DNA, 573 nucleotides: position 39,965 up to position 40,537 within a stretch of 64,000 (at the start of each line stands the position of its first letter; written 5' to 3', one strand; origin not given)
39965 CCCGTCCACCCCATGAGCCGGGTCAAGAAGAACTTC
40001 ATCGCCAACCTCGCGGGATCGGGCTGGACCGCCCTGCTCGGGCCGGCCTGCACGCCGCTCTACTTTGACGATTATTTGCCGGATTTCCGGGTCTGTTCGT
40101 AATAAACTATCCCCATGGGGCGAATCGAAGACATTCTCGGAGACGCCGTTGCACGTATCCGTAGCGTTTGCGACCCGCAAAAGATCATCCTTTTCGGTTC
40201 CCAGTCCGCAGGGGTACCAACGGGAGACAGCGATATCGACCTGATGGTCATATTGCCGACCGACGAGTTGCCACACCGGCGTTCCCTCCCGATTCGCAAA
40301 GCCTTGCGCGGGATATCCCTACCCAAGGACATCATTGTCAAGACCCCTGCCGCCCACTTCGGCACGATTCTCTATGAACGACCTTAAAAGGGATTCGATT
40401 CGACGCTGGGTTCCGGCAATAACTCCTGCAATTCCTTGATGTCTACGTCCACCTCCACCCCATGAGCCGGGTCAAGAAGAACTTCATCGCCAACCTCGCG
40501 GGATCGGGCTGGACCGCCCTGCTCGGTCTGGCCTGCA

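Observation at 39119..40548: Three nested direct copies of the wzx 5' end bracket successive toxin-antitoxin cassettes, marking an insertion hotspot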

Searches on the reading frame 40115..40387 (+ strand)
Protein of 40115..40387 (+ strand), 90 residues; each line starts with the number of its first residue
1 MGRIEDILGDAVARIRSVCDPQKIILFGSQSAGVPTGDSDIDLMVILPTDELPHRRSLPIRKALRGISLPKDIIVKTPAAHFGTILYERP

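Call 6: search_protein_families(library=pfam, proteins=[window:40115-40387:+], max_evalue=0.1)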
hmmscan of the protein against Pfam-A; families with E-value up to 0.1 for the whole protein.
window:40115-40387:+ (90 aa): 3 families
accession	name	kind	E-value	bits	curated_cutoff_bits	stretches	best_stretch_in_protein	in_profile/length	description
PF01909.29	NTP_transf_2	-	5.9e-07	30.2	21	1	21-77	14-75/93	Nucleotidyltransferase domain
PF18765.7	Polbeta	-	3.3e-06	27.6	26.9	1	20-72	12-63/93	Polymerase beta, Nucleotidyltransferase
PF22600.2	MTPAP-like_central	-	0.0016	19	27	1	15-52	33-70/139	Poly(A) RNA polymerase, mitochondrial-like, central palm domain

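Call 11: find_encoding_contigs(protein=window:40115-40387:+, flank=10000, max_places=10)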
Protein window:40115-40387:+ (90 aa): 1 contig read that carries it; 1 place shown.
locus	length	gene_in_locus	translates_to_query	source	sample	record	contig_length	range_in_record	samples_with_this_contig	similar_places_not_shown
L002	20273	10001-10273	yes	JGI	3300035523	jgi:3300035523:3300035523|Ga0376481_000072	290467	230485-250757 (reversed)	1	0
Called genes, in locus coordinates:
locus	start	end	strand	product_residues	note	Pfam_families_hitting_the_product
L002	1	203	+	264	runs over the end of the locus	PF13489:Methyltransf_23, PF13649:Methyltransf_25, PF13847:Methyltransf_31 (weak), PF08241:Methyltransf_11, PF08242:Methyltransf_12 (weak)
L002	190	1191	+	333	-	PF13641:Glyco_tranf_2_3, PF00535:Glycos_transf_2, PF10111:Glyco_tranf_2_2 (weak)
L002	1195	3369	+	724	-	PF09586:YfhO (weak)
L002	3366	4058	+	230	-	PF00535:Glycos_transf_2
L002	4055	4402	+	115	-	PF10066:DUF2304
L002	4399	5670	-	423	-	PF00155:Aminotran_1_2 (weak), PF01041:DegT_DnrJ_EryC1, PF01053:Cys_Met_Meta_PP (weak)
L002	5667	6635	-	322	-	PF01370:Epimerase, PF04321:RmlD_sub_bind, PF16363:GDP_Man_Dehyd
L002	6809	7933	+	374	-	PF13173:AAA_14, PF13635:DUF4143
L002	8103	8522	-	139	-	PF01934:HepT-like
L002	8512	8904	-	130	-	PF01909:NTP_transf_2, PF18765:Polbeta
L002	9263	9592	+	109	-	PF04221:RelB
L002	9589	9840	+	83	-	PF05016:ParE_toxin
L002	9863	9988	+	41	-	-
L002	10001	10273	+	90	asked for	PF01909:NTP_transf_2 (weak), PF18765:Polbeta (weak)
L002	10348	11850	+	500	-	PF01943:Polysacc_synt, PF13440:Polysacc_synt_3, PF03023:MurJ (weak)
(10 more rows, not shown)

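Call 25: find_homologous_proteins(query=window:40115-40387:+)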
Query window:40115-40387:+ (90 aa): 25 proteins with E <= 0.001 among 28 candidates.
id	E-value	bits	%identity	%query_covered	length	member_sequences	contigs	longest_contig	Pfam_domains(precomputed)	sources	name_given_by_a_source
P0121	1.5e-51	190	100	100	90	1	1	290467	PF18765.8,PF01909.30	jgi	jgi:predicted nucleotidyltransferase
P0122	1.5e-36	142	65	100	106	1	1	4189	PF18765.8,PF22600.3,PF01909.30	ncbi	-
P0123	8.1e-20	89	47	96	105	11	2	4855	PF18765.8,PF01909.30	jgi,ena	-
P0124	2.6e-18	84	50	96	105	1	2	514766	PF18765.8,PF01909.30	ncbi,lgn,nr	ncbi:MAG: nucleotidyltransferase domain-containing protein [Nitrospirae bacterium]|nr:nucleotidyltra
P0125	1.5e-17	81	49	96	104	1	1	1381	PF18765.8,PF01909.30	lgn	-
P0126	1.4e-9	56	41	94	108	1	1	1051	PF18765.8,PF01909.30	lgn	-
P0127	1.4e-9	56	45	93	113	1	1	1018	PF18765.8,PF01909.30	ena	-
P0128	1.6e-9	56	43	93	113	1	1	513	PF18765.8,PF01909.30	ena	-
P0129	1.6e-9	56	44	93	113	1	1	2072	PF18765.8,PF01909.30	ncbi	-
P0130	5.8e-9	54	39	94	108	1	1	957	PF18765.8,PF01909.30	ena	-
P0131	6.0e-9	54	42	92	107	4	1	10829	PF18765.8,PF01909.30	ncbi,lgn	-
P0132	1.6e-8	52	37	96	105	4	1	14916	PF18765.8,PF01909.30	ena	-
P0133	4.1e-8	51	46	82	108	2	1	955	PF18765.8,PF01909.30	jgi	-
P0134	5.3e-8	51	38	94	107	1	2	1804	PF18765.8,PF01909.30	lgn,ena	-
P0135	6.0e-8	51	37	94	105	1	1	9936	PF18765.8,PF01909.30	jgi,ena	-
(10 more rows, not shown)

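Call 27: find_encoding_contigs(protein=P0122, flank=5000, max_places=3)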
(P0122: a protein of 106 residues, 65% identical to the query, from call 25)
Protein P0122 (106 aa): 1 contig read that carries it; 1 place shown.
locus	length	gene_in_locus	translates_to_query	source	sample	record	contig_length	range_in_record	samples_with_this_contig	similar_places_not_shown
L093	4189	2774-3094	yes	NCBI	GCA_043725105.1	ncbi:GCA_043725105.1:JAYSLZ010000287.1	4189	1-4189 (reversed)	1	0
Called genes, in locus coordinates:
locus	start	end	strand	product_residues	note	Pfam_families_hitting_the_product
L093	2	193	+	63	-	?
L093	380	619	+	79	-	PF02604:PhdYeFM_antitox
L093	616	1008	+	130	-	PF01850:PIN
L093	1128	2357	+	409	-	PF13173:AAA_14, PF13635:DUF4143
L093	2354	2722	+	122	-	PF08843:AbiEii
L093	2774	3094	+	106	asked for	PF22600:MTPAP-like_central (weak), PF01909:NTP_transf_2, PF18765:Polbeta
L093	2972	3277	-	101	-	-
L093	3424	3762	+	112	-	-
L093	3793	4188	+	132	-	?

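Call 43: find_encoding_contigs(protein=P0124, flank=4000, max_places=3)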
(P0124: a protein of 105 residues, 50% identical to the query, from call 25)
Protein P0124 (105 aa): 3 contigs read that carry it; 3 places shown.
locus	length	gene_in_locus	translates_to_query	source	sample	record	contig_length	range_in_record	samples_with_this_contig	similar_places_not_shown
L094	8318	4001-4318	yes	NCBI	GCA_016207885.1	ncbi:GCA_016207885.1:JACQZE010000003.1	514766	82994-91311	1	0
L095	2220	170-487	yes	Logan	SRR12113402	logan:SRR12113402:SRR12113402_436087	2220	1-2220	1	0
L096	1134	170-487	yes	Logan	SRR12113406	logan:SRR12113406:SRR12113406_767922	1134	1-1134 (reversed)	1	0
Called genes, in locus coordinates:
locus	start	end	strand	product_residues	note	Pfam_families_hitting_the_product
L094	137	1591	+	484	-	PF01425:Amidase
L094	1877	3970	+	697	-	-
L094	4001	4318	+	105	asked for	PF01909:NTP_transf_2, PF18765:Polbeta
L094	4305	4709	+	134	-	PF05168:HEPN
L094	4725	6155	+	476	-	PF02934:GatB_N, PF02637:GatB_Yqey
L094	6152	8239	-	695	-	PF00072:Response_reg, PF00989:PAS, PF08448:PAS_4, PF13426:PAS_9, PF00990:GGDEF, PF00563:EAL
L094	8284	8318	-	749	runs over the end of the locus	PF00672:HAMP (weak), PF01590:GAF (weak), PF13185:GAF_2 (weak), PF08448:PAS_4 (faint), PF13426:PAS_9 (weak), PF07568:HisKA_2, PF02518:HATPase_c, PF13581:HATPase_c_2 (faint)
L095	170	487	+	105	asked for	PF01909:NTP_transf_2, PF18765:Polbeta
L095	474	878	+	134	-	PF05168:HEPN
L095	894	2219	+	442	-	?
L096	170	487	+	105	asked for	PF01909:NTP_transf_2, PF18765:Polbeta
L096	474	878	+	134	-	PF05168:HEPN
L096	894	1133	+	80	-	?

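Call 44: find_encoding_contigs(protein=P0123, flank=4000, max_places=3)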
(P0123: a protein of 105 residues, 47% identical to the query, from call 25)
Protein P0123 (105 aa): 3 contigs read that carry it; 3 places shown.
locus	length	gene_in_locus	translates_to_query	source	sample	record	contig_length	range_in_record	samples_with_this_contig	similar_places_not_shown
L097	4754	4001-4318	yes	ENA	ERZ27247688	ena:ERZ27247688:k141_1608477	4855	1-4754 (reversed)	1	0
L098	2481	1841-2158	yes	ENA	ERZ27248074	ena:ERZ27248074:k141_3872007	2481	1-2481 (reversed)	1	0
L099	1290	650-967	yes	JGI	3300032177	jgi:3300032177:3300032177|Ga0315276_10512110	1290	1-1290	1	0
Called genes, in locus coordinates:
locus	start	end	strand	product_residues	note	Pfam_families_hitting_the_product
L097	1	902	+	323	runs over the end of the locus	PF01073:3Beta_HSD, PF01370:Epimerase, PF02719:Polysacc_synt_2, PF04321:RmlD_sub_bind, PF16363:GDP_Man_Dehyd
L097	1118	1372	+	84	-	-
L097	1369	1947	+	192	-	PF19502:DUF6036 (weak)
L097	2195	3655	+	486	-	PF04326:SLFN_AlbA_2, PF13749:HATPase_c_4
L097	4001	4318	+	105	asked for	PF01909:NTP_transf_2, PF18765:Polbeta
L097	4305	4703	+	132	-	PF05168:HEPN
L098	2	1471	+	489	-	?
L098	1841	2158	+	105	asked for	PF01909:NTP_transf_2, PF18765:Polbeta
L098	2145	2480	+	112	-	?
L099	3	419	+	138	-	?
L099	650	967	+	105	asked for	PF01909:NTP_transf_2, PF18765:Polbeta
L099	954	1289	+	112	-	?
